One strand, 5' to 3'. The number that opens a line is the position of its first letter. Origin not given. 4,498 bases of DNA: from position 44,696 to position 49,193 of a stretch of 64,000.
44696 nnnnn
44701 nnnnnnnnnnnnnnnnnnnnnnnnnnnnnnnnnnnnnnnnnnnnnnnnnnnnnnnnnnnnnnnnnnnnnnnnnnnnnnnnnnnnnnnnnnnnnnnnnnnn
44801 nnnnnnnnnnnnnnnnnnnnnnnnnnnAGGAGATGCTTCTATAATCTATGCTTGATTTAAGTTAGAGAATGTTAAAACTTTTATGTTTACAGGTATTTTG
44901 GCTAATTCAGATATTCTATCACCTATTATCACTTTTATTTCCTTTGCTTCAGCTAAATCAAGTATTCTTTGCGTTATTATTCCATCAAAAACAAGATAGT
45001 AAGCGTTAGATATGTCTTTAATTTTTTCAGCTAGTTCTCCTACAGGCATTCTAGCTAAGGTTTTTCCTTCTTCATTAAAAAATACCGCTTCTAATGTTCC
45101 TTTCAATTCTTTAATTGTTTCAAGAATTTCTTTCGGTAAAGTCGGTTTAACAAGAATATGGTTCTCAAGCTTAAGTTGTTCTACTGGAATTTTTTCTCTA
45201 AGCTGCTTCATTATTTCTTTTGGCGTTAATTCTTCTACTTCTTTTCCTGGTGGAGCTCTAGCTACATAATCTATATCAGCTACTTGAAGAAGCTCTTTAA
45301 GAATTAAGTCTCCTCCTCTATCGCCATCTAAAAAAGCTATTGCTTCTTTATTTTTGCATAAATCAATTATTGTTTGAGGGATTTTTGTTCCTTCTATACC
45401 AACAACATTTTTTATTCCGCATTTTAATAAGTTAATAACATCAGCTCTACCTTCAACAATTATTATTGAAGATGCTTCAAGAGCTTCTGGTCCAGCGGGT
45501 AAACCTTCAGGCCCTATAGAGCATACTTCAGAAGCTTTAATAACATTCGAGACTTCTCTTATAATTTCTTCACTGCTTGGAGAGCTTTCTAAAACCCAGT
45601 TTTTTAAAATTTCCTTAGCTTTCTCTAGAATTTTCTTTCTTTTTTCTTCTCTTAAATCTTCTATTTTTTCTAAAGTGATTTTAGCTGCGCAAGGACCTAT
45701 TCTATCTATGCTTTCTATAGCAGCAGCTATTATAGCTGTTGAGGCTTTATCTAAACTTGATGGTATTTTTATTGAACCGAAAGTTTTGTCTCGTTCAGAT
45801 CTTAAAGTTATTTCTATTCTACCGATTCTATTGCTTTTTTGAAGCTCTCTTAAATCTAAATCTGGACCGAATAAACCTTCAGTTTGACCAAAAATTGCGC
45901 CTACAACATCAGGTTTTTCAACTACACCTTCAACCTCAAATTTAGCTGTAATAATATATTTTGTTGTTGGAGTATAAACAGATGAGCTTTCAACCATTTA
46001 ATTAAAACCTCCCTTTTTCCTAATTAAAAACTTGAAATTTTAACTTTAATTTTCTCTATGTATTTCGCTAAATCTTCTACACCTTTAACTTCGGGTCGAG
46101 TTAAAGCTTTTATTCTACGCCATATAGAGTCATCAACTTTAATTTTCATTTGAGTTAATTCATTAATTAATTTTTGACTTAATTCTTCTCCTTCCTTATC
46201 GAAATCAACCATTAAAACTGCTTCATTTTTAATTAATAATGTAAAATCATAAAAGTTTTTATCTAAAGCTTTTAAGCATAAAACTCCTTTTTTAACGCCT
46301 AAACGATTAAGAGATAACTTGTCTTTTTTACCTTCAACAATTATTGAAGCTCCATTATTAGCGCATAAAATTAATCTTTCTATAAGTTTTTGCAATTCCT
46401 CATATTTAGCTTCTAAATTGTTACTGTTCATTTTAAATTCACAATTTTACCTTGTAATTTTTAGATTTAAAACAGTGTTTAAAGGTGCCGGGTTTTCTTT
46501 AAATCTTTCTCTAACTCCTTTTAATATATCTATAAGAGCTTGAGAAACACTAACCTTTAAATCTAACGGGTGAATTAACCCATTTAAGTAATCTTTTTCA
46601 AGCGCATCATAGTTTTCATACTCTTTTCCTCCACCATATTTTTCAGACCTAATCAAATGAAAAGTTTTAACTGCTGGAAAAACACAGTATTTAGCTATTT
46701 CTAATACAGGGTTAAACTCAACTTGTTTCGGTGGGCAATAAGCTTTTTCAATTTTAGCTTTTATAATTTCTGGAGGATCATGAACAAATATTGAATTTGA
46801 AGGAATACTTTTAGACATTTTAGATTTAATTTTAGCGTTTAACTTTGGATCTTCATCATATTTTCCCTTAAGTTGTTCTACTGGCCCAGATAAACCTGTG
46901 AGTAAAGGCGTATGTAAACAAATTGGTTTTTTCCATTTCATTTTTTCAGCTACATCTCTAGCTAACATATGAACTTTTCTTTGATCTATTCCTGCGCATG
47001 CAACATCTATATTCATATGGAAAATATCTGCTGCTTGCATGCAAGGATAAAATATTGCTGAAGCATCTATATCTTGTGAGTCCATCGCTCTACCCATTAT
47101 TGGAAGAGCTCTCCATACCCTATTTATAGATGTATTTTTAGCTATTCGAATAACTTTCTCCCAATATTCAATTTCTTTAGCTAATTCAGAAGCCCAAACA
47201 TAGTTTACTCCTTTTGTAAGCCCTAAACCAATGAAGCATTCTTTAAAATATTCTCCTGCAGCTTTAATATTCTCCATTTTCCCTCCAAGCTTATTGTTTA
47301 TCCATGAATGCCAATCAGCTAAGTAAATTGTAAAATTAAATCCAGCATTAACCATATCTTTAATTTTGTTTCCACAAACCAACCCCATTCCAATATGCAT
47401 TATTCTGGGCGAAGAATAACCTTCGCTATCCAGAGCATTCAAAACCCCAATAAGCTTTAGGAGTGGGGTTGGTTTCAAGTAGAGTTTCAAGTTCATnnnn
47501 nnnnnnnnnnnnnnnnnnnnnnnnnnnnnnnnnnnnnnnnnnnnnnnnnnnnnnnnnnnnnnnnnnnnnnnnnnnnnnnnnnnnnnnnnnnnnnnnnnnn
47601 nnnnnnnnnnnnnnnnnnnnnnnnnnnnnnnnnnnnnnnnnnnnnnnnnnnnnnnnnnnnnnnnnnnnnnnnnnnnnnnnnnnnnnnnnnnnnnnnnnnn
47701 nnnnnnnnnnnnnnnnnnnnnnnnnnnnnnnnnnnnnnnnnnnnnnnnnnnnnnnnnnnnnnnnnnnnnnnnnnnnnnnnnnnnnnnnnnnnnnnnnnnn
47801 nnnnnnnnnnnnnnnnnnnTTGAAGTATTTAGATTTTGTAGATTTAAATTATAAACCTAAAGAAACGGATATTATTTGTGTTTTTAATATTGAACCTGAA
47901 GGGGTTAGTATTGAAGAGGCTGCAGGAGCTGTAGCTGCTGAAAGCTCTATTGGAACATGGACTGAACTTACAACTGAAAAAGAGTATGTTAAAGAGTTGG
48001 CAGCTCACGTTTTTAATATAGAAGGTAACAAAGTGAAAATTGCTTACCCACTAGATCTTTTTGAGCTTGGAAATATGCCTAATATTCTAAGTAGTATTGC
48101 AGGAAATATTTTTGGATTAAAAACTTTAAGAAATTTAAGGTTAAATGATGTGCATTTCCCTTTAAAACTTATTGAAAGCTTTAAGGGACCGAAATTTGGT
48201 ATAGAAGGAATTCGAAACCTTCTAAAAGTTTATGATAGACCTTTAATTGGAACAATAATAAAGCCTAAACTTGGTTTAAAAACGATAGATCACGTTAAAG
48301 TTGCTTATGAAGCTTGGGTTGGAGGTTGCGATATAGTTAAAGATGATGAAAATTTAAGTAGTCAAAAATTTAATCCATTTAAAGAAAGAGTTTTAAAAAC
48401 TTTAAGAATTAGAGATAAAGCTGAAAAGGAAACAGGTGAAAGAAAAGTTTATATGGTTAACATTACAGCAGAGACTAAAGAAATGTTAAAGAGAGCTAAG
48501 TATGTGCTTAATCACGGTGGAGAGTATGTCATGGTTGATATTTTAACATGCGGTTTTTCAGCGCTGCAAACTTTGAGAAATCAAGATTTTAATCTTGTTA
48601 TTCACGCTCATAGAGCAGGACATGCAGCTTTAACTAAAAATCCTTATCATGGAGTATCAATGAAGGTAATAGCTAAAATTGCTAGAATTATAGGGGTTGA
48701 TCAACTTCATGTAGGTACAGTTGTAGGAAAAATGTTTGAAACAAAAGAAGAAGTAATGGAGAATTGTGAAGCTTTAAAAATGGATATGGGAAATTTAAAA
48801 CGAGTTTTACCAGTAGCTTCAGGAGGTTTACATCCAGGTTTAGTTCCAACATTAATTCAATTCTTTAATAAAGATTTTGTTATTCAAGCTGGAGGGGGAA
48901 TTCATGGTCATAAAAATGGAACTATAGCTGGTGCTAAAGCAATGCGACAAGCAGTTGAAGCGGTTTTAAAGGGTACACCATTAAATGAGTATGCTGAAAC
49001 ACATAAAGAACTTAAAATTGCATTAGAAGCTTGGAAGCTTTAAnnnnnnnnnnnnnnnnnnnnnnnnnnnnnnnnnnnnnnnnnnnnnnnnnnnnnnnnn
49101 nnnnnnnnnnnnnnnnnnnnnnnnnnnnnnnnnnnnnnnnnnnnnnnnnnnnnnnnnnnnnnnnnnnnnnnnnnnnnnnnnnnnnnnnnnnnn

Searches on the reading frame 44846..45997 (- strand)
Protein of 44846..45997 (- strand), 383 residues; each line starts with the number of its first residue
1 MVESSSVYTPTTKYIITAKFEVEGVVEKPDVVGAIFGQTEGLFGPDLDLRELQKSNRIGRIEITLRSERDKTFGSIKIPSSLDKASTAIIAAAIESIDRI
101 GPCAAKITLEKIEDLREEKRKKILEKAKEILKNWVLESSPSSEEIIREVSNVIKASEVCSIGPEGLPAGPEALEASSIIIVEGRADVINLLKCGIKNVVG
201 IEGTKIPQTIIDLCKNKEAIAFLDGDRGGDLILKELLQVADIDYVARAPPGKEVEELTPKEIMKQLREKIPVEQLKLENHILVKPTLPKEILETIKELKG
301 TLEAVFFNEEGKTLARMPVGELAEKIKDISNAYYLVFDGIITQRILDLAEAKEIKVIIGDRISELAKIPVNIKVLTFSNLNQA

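Call 40: search_protein_families(library=pfam, proteins=[window:44846-45997:-], max_evalue=0.0001)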
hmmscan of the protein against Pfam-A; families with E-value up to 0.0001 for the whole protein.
window:44846-45997:- (383 aa): 3 families
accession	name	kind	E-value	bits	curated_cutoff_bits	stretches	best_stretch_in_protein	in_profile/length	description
PF13662.12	Toprim_4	-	4.7e-11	43.2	25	1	177-238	2-72/85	Toprim domain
PF01751.28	Toprim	-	3.3e-08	34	23.1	1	178-256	2-95/96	Toprim domain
PF13155.12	Toprim_2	-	8.6e-07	29.7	22.1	1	179-255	1-85/88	Toprim-like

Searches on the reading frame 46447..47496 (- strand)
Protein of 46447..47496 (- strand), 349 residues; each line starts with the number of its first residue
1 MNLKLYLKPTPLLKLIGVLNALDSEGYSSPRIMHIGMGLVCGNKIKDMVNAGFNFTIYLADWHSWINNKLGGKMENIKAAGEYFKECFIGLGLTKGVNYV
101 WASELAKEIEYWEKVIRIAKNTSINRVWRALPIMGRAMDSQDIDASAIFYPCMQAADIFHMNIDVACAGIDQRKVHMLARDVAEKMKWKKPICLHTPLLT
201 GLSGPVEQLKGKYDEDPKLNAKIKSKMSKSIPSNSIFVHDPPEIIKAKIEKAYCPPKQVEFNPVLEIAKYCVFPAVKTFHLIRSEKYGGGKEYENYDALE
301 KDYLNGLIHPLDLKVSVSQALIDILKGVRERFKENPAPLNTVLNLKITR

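Call 40: search_protein_families(library=pfam, proteins=[window:46447-47496:-], max_evalue=0.0001)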
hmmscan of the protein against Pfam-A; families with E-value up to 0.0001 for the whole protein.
window:46447-47496:- (349 aa): 1 family
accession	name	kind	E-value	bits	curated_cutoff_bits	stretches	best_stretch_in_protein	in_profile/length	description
PF00579.31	tRNA-synt_1b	-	4.5e-38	131.7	21.1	2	31-204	17-195/292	tRNA synthetases class I (W and Y)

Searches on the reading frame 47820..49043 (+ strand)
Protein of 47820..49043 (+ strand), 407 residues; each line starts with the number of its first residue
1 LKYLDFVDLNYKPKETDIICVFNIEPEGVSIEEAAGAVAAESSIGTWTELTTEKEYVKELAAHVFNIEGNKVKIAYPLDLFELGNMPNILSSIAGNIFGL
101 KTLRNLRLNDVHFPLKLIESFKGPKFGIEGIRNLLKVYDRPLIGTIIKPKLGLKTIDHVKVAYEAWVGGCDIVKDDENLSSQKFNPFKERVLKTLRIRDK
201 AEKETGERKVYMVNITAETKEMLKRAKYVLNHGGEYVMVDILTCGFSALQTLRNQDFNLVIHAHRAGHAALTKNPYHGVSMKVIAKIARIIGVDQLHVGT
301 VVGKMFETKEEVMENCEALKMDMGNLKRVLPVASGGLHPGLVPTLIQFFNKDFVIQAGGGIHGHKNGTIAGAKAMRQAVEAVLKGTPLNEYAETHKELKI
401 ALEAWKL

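Call 12: search_protein_families(library=pfam, proteins=[window:47820-49043:+], max_evalue=0.00001)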
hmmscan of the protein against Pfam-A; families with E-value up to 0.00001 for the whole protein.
window:47820-49043:+ (407 aa): 2 families
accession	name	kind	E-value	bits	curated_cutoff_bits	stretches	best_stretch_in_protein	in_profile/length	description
PF00016.26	RuBisCO_large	-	6.1e-88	295.4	30.1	1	127-405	1-299/299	Ribulose bisphosphate carboxylase large chain, catalytic domain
PF02788.21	RuBisCO_large_N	-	1.1e-42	145.5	20.7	1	5-115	1-118/120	Ribulose bisphosphate carboxylase large chain, N-terminal domain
